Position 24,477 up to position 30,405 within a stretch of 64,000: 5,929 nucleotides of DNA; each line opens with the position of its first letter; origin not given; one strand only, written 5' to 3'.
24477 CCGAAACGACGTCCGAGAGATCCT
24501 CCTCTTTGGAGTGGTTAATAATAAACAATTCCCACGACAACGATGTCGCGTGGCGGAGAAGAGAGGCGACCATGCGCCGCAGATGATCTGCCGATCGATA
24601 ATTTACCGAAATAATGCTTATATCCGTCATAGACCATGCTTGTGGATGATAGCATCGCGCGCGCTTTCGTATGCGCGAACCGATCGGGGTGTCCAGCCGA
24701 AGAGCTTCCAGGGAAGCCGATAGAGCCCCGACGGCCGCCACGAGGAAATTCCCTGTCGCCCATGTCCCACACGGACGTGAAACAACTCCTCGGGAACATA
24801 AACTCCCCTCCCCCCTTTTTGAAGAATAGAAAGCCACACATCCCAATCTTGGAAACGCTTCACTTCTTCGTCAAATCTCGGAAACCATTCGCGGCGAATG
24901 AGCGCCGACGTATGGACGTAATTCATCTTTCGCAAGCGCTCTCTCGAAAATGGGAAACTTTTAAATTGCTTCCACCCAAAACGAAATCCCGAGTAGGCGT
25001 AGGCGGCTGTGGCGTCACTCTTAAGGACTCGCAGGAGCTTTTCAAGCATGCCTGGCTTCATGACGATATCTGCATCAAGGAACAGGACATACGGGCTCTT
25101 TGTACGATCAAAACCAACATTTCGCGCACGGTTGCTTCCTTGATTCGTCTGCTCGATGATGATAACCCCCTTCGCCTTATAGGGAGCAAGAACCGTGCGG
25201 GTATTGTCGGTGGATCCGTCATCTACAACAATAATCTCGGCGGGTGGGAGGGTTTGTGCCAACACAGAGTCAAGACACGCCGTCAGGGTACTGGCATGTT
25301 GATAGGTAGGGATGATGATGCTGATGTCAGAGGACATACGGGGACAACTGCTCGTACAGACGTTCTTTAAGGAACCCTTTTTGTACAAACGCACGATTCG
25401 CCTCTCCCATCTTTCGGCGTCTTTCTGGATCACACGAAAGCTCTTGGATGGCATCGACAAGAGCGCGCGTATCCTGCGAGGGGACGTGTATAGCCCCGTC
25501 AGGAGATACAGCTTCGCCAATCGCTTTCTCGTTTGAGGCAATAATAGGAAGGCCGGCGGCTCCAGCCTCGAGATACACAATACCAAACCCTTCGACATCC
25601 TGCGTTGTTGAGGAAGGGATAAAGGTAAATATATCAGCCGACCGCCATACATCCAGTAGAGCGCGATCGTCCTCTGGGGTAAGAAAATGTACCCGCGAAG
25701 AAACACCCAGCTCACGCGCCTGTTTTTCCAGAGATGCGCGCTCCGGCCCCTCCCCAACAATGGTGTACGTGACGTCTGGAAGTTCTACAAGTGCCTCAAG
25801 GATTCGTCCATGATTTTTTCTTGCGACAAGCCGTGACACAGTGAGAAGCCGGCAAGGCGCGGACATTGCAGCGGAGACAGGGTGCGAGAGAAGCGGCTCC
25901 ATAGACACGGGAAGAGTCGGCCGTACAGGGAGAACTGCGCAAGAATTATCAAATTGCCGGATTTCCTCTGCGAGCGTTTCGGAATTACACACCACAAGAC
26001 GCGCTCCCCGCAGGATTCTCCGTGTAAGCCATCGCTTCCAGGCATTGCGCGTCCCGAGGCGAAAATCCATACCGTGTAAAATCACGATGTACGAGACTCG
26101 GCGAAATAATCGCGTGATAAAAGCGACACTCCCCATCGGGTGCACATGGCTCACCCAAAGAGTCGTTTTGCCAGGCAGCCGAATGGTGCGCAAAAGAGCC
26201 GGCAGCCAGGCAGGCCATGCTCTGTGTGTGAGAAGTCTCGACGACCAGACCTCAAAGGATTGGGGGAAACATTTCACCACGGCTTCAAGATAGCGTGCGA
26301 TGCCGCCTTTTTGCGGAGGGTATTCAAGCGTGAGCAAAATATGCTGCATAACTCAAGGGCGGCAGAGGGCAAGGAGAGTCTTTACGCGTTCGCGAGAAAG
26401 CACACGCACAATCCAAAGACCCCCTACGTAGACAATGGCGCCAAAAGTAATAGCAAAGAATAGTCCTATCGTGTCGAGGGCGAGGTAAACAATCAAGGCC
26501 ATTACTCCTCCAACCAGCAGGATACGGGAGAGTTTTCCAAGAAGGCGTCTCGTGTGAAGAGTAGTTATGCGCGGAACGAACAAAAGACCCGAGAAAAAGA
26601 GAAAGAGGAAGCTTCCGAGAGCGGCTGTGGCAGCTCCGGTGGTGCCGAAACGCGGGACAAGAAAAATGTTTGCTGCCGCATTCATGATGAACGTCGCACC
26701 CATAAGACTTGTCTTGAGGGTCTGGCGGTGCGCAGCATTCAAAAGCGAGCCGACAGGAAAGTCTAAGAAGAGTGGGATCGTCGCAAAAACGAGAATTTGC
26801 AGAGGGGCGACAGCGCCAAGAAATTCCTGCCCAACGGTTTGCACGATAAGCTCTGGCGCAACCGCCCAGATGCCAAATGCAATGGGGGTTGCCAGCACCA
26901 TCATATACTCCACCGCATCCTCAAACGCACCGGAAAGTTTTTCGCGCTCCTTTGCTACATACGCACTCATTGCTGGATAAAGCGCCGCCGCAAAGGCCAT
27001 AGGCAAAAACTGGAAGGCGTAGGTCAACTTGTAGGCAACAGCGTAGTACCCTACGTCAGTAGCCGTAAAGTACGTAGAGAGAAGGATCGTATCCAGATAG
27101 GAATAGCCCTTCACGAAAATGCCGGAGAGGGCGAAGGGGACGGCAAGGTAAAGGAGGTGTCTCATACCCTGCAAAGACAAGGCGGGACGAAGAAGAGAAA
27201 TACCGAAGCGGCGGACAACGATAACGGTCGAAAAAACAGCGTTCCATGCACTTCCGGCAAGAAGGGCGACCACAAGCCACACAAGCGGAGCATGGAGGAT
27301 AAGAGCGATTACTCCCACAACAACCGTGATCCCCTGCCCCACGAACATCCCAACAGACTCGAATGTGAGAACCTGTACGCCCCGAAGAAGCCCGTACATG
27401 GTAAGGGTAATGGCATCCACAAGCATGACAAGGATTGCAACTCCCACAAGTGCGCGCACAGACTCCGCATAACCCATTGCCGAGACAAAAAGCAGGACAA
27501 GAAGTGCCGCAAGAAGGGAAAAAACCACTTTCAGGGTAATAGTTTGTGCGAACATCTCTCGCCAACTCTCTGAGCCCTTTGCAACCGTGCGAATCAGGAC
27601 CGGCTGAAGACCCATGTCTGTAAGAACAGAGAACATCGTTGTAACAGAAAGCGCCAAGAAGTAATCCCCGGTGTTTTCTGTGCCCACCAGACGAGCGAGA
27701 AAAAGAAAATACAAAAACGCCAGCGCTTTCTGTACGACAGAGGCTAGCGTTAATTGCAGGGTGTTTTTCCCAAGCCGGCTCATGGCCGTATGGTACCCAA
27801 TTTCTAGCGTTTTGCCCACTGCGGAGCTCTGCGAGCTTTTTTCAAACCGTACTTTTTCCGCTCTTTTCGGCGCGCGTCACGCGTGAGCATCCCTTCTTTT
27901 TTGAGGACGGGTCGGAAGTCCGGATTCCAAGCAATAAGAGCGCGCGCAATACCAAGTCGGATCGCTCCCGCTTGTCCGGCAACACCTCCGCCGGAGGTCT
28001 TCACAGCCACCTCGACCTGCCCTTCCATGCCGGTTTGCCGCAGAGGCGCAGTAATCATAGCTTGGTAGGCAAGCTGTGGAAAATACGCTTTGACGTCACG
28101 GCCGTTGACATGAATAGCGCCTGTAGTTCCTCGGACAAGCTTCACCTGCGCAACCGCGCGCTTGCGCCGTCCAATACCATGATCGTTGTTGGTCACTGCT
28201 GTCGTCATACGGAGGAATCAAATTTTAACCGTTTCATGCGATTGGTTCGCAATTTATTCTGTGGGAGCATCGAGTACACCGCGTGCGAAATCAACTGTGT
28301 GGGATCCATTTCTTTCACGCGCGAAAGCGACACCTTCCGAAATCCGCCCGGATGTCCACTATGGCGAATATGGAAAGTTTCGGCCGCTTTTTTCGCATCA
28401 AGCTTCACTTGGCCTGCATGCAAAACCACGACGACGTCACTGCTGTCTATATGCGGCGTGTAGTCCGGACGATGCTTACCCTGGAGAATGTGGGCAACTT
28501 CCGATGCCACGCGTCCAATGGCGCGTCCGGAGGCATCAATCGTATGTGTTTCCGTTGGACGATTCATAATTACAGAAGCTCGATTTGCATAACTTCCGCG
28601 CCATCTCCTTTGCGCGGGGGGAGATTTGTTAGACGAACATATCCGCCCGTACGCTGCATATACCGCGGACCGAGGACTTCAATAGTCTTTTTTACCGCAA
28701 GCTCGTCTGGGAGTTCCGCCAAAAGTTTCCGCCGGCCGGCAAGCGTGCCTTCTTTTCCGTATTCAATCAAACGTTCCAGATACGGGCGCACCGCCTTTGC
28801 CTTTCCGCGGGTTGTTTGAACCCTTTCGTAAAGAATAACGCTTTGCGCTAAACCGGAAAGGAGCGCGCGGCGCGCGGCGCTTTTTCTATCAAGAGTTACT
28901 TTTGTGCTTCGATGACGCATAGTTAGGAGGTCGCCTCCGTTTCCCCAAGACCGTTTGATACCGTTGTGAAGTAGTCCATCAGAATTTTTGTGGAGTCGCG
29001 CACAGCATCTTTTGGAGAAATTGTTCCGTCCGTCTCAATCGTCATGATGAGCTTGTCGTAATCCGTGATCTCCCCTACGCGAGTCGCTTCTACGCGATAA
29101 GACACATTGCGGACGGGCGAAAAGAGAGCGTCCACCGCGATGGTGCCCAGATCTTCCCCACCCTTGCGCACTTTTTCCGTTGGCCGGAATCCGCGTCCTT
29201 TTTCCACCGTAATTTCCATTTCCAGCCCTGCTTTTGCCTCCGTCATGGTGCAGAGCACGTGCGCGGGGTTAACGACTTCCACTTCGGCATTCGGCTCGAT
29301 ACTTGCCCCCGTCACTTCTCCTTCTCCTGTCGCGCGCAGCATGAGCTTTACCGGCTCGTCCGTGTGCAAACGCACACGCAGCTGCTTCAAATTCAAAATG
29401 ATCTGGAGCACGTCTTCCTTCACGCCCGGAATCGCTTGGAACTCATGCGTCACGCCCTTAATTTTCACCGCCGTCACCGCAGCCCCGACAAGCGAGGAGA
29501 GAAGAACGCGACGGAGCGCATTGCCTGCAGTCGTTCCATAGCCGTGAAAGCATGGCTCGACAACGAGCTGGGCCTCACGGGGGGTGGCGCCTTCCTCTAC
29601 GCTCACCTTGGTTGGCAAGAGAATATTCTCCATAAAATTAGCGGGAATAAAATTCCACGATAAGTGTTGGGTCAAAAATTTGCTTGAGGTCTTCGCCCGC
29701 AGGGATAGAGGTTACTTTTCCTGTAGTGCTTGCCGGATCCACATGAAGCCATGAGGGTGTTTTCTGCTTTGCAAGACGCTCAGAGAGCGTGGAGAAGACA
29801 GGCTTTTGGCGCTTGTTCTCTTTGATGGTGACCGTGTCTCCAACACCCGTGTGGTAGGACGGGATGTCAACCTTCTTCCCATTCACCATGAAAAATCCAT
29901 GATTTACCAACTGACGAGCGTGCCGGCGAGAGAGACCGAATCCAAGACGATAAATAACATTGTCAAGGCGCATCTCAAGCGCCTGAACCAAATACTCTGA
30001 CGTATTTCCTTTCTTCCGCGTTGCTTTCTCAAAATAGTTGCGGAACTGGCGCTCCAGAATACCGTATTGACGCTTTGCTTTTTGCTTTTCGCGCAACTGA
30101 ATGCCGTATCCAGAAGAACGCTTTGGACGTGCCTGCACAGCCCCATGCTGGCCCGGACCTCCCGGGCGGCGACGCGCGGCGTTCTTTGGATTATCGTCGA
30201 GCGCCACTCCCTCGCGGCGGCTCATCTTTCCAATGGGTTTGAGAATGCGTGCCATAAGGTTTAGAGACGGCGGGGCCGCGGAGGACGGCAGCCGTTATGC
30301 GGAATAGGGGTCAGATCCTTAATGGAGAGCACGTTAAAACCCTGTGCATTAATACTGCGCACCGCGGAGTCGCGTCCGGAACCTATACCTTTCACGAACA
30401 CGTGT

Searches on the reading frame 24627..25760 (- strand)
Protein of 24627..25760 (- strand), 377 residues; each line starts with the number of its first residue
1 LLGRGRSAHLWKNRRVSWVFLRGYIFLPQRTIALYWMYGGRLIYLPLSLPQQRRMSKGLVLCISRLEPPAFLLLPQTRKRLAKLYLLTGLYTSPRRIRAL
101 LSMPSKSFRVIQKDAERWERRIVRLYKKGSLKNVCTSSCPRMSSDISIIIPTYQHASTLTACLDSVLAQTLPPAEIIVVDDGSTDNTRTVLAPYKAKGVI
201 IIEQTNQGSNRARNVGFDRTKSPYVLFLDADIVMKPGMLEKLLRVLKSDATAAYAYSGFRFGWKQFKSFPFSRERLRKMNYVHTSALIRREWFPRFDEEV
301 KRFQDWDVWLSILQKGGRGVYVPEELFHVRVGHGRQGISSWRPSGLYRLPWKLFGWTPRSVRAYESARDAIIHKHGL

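Call 13: search_protein_families(library=pfam, max_evalue=0.00001, proteins=[window:24627-25760:-])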
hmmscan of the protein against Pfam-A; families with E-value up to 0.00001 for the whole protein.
window:24627-25760:- (377 aa): 3 families
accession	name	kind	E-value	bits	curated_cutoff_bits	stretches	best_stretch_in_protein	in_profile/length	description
PF00535.33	Glycos_transf_2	-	5e-34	118.1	23.3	1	147-274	1-131/168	Glycosyl transferase family 2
PF13641.12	Glyco_tranf_2_3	-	4.7e-15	56.7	27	1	146-249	3-114/230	Glycosyltransferase like family 2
PF10111.15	Glyco_tranf_2_2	-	1.6e-12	47.9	27.3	1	147-293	1-151/276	Glycosyltransferase like family 2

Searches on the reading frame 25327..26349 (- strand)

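Call 13: search_protein_families(library=pfam, max_evalue=0.00001, proteins=[window:25327-26349:-])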
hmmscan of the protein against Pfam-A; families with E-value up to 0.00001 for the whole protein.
window:25327-26349:- (340 aa): 6 families
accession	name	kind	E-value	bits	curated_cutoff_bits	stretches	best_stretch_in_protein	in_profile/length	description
PF00534.26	Glycos_transf_1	-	5.1e-30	104.7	26.4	1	168-319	18-170/172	Glycosyl transferases group 1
PF13692.12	Glyco_trans_1_4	-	2.5e-22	80.1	27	1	167-305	3-140/142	Glycosyl transferases group 1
PF13579.12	Glyco_trans_4_4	-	1.4e-10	42.2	29.7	1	35-133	43-145/158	Glycosyl transferase 4-like domain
PF13439.12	Glyco_transf_4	-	3.7e-09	37.3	28.5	1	45-133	57-152/170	Glycosyltransferase Family 4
PF13524.12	Glyco_trans_1_2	-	5e-08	33.5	25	1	182-333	4-140/144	Glycosyl transferase-like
PF20706.3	GT4-conflict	-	7.4e-06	25.6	26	0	99-284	130-323/385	Family 4 Glycosyltransferase in conflict systems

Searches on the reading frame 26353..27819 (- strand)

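Call 13: search_protein_families(library=pfam, max_evalue=0.00001, proteins=[window:26353-27819:-])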
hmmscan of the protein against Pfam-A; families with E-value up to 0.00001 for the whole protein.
window:26353-27819:- (488 aa): 2 families
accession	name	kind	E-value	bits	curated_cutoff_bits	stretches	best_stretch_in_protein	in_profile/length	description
PF01943.22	Polysacc_synt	-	1.4e-31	110.4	28.2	1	16-286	1-272/274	Polysaccharide biosynthesis protein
PF13440.11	Polysacc_synt_3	-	2.5e-22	79.9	23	1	41-337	2-292/293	Polysaccharide biosynthesis protein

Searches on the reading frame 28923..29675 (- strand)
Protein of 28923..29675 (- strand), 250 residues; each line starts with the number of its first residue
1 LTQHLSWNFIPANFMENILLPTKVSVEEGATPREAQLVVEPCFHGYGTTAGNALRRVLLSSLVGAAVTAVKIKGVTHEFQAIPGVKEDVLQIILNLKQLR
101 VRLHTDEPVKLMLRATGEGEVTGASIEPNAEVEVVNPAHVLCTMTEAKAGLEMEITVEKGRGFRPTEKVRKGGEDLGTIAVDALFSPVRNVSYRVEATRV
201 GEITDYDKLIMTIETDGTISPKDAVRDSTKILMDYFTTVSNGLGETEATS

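Call 28: search_protein_families(library=pfam, max_evalue=0.00001, proteins=[window:28923-29675:-])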
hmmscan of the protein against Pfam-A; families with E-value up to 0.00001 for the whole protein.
window:28923-29675:- (250 aa): 2 families
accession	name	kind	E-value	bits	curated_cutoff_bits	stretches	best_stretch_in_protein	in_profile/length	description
PF01000.31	RNA_pol_A_bac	-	3.3e-32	111.6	33.9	1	70-186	1-119/119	RNA polymerase Rpb3/RpoA insert domain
PF01193.29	RNA_pol_L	-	4.1e-23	81.3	24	1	40-235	1-73/74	RNA polymerase Rpb3/Rpb11 dimerisation domain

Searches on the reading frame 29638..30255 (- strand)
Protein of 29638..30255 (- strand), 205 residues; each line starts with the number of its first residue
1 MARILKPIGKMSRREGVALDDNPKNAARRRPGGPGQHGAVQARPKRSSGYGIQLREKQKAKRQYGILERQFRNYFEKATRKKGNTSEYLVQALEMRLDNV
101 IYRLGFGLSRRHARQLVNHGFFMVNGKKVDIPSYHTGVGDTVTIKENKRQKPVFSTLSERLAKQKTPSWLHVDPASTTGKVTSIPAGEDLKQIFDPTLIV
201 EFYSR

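Call 28: search_protein_families(library=pfam, max_evalue=0.00001, proteins=[window:29638-30255:-])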
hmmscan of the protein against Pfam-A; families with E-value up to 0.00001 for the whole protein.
window:29638-30255:- (205 aa): 2 families
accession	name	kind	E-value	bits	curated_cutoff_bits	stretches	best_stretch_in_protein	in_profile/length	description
PF00163.24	Ribosomal_S4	-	1.1e-21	77.8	23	1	6-94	4-95/95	Ribosomal protein S4/S9 N-terminal domain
PF01479.30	S4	-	8.3e-18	64.3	22.8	1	95-142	1-48/48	S4 domain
